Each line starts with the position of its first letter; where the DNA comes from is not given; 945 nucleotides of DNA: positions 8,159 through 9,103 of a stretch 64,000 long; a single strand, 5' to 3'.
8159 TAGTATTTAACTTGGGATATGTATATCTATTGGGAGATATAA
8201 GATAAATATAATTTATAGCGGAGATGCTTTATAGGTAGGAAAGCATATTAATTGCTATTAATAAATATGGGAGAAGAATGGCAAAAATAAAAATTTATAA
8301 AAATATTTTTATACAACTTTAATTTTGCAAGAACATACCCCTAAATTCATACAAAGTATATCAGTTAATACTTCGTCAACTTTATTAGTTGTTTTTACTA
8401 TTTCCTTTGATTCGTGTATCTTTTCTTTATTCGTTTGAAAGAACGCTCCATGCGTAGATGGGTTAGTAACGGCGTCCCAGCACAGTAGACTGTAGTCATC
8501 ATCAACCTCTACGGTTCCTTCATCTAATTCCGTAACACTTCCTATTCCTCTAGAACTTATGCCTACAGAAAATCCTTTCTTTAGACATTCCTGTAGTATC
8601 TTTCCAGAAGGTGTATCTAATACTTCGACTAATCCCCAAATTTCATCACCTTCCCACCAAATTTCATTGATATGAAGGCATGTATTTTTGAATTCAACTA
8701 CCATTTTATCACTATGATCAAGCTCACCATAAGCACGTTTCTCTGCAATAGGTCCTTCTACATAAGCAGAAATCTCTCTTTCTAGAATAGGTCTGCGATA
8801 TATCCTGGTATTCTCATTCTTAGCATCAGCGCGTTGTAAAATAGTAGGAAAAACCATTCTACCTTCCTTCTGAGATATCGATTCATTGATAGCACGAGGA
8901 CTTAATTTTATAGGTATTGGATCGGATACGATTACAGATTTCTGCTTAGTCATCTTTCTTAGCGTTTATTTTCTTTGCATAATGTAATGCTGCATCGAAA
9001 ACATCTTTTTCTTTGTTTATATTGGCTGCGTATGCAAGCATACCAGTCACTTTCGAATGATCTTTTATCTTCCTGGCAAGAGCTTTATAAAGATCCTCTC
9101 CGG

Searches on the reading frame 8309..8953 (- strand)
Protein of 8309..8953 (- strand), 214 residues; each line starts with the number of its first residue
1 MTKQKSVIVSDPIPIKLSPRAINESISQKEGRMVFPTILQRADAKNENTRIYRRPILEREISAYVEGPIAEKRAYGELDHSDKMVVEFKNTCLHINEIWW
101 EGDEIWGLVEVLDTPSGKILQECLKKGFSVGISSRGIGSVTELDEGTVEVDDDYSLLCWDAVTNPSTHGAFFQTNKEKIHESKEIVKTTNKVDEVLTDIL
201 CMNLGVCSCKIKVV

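Call 25: find_encoding_contigs(protein=window:8309-8953:-, flank=10000, max_places=4)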
Protein window:8309-8953:- (214 aa): 6 contigs read that carry it; 4 places shown.
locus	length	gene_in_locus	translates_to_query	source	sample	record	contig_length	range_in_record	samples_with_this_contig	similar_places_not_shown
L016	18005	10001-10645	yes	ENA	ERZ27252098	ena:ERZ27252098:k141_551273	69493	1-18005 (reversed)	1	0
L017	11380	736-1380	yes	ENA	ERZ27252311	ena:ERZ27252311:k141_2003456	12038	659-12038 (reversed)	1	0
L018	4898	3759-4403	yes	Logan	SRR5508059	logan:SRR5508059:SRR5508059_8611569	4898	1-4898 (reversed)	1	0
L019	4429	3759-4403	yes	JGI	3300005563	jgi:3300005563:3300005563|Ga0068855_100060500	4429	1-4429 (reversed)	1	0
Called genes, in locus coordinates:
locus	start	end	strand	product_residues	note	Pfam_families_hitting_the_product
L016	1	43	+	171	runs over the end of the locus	-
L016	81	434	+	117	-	-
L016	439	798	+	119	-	-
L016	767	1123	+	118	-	-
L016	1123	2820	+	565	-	PF05876:GpA_ATPase (weak), PF03237:Terminase_6N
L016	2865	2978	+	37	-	-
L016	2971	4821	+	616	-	PF07230:Portal_T4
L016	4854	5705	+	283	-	-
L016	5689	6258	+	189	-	-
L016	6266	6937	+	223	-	-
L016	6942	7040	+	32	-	-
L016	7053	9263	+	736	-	-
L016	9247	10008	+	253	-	-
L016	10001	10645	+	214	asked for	PF03420:Peptidase_S77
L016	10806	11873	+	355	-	-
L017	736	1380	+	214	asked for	PF03420:Peptidase_S77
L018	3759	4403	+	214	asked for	PF03420:Peptidase_S77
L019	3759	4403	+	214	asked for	PF03420:Peptidase_S77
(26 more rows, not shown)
